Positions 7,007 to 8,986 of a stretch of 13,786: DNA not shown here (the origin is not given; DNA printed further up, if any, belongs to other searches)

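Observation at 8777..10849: An FkbH-like glyceryl-loading unit plus carrier domain takes the place of adenylation in NRPS module 1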

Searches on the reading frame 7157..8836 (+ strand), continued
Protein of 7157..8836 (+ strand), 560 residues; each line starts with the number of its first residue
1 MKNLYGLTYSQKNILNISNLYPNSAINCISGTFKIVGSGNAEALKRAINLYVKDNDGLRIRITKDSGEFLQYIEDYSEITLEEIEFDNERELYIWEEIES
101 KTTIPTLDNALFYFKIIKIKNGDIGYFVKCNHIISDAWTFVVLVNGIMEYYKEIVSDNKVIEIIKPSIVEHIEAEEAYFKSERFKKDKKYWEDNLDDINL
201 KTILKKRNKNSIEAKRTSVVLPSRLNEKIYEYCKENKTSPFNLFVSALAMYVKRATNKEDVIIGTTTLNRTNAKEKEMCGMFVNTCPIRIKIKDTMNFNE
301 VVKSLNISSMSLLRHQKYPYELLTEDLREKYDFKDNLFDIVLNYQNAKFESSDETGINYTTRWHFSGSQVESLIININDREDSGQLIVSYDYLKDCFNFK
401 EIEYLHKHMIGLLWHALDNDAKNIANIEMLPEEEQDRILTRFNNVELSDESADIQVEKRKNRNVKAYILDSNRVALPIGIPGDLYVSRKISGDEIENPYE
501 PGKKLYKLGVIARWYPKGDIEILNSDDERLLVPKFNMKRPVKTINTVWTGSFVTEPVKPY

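Call 57: search_solved_structures(query=A3, max_evalue=1e-10, show_alignments=1)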
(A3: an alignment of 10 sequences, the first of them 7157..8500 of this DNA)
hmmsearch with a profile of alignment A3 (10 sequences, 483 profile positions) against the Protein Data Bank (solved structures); distinct sequences matched with E-value up to 1e-10: 55.
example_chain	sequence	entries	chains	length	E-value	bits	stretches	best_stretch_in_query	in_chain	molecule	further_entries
9rde_A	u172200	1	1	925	2.2e-55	191.5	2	3-435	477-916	Bacitracin synthase 3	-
6p1j_A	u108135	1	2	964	4.8e-53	183.7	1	6-481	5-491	Txo2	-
6oyf_A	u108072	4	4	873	1.7e-52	181.9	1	8-481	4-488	Txo1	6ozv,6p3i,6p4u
2jgp_A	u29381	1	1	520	3.5e-48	167.7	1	2-433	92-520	TYROCIDINE SYNTHETASE 3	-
7c1k_A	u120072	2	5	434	5e-47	163.9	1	6-432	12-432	Non-ribosomal peptide synthetase modules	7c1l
7c1h_A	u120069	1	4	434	9.2e-47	163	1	6-432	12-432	Non-ribosomal peptide synthetase modules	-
5u89_A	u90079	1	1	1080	1.4e-45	159.1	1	8-445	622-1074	Amino acid adenylation domain protein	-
7c1p_A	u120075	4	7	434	3.7e-45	157.7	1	6-432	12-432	Non-ribosomal peptide synthetase modules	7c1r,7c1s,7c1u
8hlk_A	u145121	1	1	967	1.2e-44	156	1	5-482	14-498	Microcystin synthetase B (Fragment)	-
6mfy_A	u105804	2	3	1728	4e-41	144.4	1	4-482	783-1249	Linear gramicidin synthase subunit A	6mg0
9be3_A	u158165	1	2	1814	4.4e-41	144.3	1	4-482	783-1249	Linear gramicidin synthase subunit A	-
9be4_A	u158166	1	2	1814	4.4e-41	144.3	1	4-482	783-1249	Linear gramicidin synthase subunit A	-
9meh_A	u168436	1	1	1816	4.4e-41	144.3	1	4-482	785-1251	Linear gramicidin synthase subunit A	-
6mfz_A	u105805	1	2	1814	4.6e-41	144.2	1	4-482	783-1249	Linear gramicidin synthase subunit A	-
9bfd_B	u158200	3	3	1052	9.1e-41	143.2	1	6-482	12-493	Tyrocidine synthase 2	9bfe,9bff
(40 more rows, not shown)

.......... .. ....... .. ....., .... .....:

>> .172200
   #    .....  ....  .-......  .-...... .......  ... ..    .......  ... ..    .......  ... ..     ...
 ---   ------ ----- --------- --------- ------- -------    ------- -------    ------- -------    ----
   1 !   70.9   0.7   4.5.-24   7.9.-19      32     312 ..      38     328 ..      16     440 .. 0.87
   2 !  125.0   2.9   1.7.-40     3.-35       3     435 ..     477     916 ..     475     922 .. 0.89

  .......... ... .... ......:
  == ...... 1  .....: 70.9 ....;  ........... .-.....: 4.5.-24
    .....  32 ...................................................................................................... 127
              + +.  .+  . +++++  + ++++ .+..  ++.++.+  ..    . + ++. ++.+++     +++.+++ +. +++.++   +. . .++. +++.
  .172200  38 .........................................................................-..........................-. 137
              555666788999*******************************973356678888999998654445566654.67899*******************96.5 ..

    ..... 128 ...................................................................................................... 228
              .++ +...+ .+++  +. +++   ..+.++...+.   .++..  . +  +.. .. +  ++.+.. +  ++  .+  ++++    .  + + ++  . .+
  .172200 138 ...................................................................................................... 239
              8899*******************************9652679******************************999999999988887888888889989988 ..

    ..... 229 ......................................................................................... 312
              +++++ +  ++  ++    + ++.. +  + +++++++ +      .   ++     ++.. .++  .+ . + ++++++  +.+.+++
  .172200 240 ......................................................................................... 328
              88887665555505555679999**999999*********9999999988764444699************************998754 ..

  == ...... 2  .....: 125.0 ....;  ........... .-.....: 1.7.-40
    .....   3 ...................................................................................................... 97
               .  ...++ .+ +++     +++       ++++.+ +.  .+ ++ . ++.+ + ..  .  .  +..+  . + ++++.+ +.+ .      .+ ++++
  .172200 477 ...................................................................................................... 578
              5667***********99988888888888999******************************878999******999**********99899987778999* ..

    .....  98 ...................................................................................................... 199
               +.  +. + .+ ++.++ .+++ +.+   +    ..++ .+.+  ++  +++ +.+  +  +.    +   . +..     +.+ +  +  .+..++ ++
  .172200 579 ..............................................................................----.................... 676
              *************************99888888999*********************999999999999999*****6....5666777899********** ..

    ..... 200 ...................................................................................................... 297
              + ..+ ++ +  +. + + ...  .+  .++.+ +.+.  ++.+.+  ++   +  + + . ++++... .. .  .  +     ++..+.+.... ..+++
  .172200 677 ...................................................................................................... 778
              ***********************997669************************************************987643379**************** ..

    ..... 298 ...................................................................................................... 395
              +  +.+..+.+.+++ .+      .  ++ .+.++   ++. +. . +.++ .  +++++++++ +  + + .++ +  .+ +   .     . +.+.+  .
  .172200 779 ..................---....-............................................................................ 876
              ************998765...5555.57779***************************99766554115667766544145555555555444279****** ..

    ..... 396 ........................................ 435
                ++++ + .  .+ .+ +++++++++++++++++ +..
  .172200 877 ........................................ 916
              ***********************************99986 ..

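Call 60: search_solved_structures(query=P0130, max_evalue=1e-15)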
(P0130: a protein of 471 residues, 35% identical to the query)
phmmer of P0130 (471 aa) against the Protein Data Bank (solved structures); distinct sequences matched with E-value up to 1e-15: 18.
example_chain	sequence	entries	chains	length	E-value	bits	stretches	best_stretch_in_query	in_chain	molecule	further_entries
6oyf_A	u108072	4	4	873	2.4e-27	99.1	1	7-471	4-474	Txo1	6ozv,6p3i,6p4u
7c1k_A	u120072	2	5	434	3.3e-27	98.7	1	5-351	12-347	Non-ribosomal peptide synthetase modules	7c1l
7c1h_A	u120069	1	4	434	3.3e-27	98.7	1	5-351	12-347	Non-ribosomal peptide synthetase modules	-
6p1j_A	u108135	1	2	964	2.1e-26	96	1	6-471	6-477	Txo2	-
7c1p_A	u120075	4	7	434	6.3e-26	94.4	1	5-351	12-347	Non-ribosomal peptide synthetase modules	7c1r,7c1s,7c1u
2jgp_A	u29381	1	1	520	3.3e-23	85.5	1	4-435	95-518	TYROCIDINE SYNTHETASE 3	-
9rde_A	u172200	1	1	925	1e-21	80.6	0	41-314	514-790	Bacitracin synthase 3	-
5ja1_A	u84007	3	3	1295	9.9e-20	74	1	5-361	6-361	Enterobactin synthase component F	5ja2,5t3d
8xjz_C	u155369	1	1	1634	7.8e-19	71.1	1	3-431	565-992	Peptide synthetase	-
12kh_A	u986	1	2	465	6.3e-18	68.1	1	4-436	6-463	Condensation Domain Protein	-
6mfy_A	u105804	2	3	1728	2.5e-17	66.1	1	91-449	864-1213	Linear gramicidin synthase subunit A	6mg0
9be3_A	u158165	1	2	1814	2.7e-17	66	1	91-449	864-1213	Linear gramicidin synthase subunit A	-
9be4_A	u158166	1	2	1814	2.7e-17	66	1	91-449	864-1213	Linear gramicidin synthase subunit A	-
9meh_A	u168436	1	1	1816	2.7e-17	66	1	91-449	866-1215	Linear gramicidin synthase subunit A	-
6mfz_A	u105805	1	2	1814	2.7e-17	66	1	91-449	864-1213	Linear gramicidin synthase subunit A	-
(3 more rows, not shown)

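Call 69: find_encoding_contigs(protein=P0122, flank=10000, max_places=3)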
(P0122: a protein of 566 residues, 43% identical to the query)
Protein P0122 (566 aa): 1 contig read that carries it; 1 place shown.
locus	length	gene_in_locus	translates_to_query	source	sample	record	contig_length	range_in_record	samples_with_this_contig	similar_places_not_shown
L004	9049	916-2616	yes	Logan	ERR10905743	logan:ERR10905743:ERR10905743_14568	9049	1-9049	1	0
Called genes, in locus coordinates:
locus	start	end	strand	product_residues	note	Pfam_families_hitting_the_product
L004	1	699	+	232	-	?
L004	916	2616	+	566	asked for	PF00668:Condensation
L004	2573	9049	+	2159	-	?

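Call 70: search_protein_families(library=ncbifam, proteins=[L004:2573-9049:+, L004:1-699:+], max_evalue=0.00001)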
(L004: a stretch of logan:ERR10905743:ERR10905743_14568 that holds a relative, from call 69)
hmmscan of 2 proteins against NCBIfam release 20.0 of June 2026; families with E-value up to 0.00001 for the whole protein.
L004:2573-9049:+ (2159 aa): 108 families (the best 25 are shown)
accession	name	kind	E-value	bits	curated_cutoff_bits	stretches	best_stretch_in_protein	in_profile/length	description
NF047350.1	aureusi_NRPS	equivalog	0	1039.2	2500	3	1472-2155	1708-2362/2373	aureusimine non-ribosomal peptide synthetase AusA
NF004282.0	PRK05691.1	subfamily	3.5e-274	912.9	4090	2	637-1569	577-1515/4334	non-ribosomal peptide synthase/polyketide synthase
NF041803.1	NRPS_SolG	exception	1.5e-192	642.1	2200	1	777-1765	157-1160/1163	solanimycin non-ribosomal peptide synthetase SolG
NF038078.1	NRPS_MxcG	equivalog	6.8e-175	583.6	2300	2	731-2148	3-1420/1442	myxochelin non-ribosomal peptide synthetase MxcG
NF007605.2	PRK10252.1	equivalog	4.6e-153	511.4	2400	1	737-1729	8-1009/1292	enterobactin non-ribosomal peptide synthetase EntF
TIGR03443.1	alpha_am_amid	equivalog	3.6e-140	468.6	1030.1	5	1637-2109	784-1292/1390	L-aminoadipate-semialdehyde dehydrogenase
TIGR01733.1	AA-adenyl-dom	subfamily_domain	1.6e-132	442.1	317.4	1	1207-1612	1-409/409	amino acid adenylation domain-containing protein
NF003417.0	PRK04813.1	subfamily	5.7e-93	312.2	476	1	1185-1676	8-500/505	D-alanine--poly(phosphoribitol) ligase subunit DltA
TIGR01734.1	D-ala-DACP-lig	equivalog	6.7e-88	295.4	559.85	1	1186-1676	6-499/504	D-alanine--poly(phosphoribitol) ligase subunit DltA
TIGR01686.1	FkbH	subfamily_domain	4.4e-86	289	146.65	1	208-524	3-316/323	FkbH domain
NF004837.0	PRK06187.1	subfamily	8e-71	238.9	476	2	1316-1678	166-521/531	long-chain-fatty-acid--CoA ligase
TIGR01746.1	Thioester-redct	subfamily_domain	1.2e-65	222.1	213.35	1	1796-2156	1-360/371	thioester reductase domain-containing protein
TIGR03098.1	ligase_PEP_1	hypoth_equivalog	5.7e-65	219.7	592.35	1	1182-1675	2-514/517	acyl-CoA ligase (AMP-forming), exosortase A system-associated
NF004758.0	PRK06087.1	equivalog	2.7e-48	164.7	736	2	1317-1675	185-531/548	medium-chain fatty-acid--CoA ligase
NF006181.0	PRK08314.1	subfamily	3e-46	157.8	705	2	1313-1682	197-557/563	long-chain-fatty-acid--CoA ligase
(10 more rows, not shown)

L004:1-699:+ (232 aa): 1 family
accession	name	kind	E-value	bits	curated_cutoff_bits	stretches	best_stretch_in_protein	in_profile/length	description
TIGR01069.2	mutS2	equivalog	5.2e-54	183.8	400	1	2-230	562-789/790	endonuclease MutS2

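Call 83: predict_structure(alignment_id=A4)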
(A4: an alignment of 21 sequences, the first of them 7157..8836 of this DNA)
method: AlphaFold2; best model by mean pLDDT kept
length: 560 residues; sequences in the alignment: 21
mean_pLDDT: 81.3   pTM: 0.74
mean pLDDT of the five models: 81.3, 80.2, 78.6, 76.1, 74.5
residues with pLDDT >= 90: 290; 70-90: 157; 50-70: 57; < 50: 56
segments of 3 or more residues with pLDDT < 50: 443-463, 526-560
pLDDT, mean of each block of 10 residues (from residue 1): 87 91 91 90 96 94 94 95 96 96 94 96 95 91 92 90 86 93 95 79 78 93 93 93 95 88 88 88 88 92 92 90 88 83 87 69 92 92 85 93 91 89 81 66 43 34 62 70 73 69 73 63 48 35 22 28
secondary structure, 60 per line:
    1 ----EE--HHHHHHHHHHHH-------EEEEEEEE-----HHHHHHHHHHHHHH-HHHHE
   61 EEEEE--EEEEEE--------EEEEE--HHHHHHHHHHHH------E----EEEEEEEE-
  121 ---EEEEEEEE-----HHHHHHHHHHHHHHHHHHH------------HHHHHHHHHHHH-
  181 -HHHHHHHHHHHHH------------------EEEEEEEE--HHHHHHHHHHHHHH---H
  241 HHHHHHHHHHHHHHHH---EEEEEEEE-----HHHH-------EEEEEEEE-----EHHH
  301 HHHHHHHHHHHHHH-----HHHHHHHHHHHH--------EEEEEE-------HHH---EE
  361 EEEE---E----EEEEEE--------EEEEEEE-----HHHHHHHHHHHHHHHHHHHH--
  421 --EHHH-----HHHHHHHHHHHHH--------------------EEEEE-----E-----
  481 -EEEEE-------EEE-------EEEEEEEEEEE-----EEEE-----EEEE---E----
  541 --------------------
elements in order: H9-20 E28-35 H41-54 H56-59 E60-65 E68-73 E82-86 H89-100 E112-119 E124-131 H137-155 H168-179 H182-194 E213-220 H223-236 H240-256 E260-267 H273-276 E284-291 H298-314 H320-331 E340-345 E359-364 E373-378 E387-393 H399-418 H432-444 E465-469 E482-486 E494-496 E504-514 E520-523 E529-532

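Call 86: fold_search(model_id=the predicted structure, library=pdb)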
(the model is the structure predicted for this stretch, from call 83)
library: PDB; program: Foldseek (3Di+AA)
matches with E <= 10: 866; with E <= 0.001: 248
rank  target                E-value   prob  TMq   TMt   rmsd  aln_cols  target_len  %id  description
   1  6p1j_A                2.3e-32  1.00  0.70  0.42   3.1       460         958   18  The structure of condensation and adenylation domains of teixobactin-producing nonribosomal peptide synthetase Txo2 se (released 2019-05-29)
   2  6p1j_B                2.0e-31  1.00  0.70  0.42   3.3       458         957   18  The structure of condensation and adenylation domains of teixobactin-producing nonribosomal peptide synthetase Txo2 se (released 2019-05-29)
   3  7c1h_C                6.1e-31  1.00  0.64  0.85   3.8       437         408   19  Crystal structure of the starter condensation domain of rhizomide synthetase RzmA (released 2020-11-25)
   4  8f7f                  8.5e-31  1.00  0.64  0.81   4.0       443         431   18  The condensation domain of surfactin A synthetase C in space group P43212 (released 2023-11-22)
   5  5u89_A                9.5e-31  1.00  0.70  0.39   3.4       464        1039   20  Crystal structure of a cross-module fragment from the dimodular NRPS DhbF (released 2017-05-10)
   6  4jn5_A                1.5e-30  1.00  0.67  0.85   3.1       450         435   19  Crystal structures of the first condensation domain of the CDA synthetase (released 2013-06-19)
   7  4jn3_A                1.6e-30  1.00  0.69  0.86   3.0       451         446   20  Crystal structures of the first condensation domain of the CDA synthetase (released 2013-06-19)
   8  5dua_A                1.9e-30  1.00  0.68  0.84   3.2       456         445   18  First condensation domain of the calcium-dependent antibiotic synthetase in complex with substrate analogue 3a (released 2016-03-30)
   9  8f7h                  2.2e-30  1.00  0.64  0.82   3.9       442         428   18  The condensation domain of surfactin A synthetase C variant 18b in space group P212121 (released 2023-11-22)
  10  9meh                  4.0e-30  1.00  0.70  0.23   3.1       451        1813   16  Crystal structure of the dimodular LgrA after protein ligation (released 2025-03-05)
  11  7c1l                  4.5e-30  1.00  0.70  0.89   2.5       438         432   19  Crystal structure of the starter condensation domain of rhizomide synthetase RzmA mutant R148A in complex with C8-CoA (released 2020-11-25)
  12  9be3_A                6.3e-30  1.00  0.70  0.23   2.8       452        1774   16  The pre-condensation state of the dimodular NRPS protein LgrA (released 2024-11-20)
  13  7c1s                  6.6e-30  1.00  0.68  0.87   2.9       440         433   19  Crystal structure of the starter condensation domain of rhizomide synthetase RzmA mutant H140A/R148A in complex with C8- (released 2020-11-25)
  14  9be4_B                8.8e-30  1.00  0.70  0.23   2.8       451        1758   16  The post-condensation state of the dimodular NRPS protein LgrA (released 2024-11-20)
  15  5du9_A                9.3e-30  1.00  0.69  0.89   2.8       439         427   20  First condensation domain of the calcium-dependent antibiotic synthetase in complex with substrate analogue 2a (released 2016-03-30)
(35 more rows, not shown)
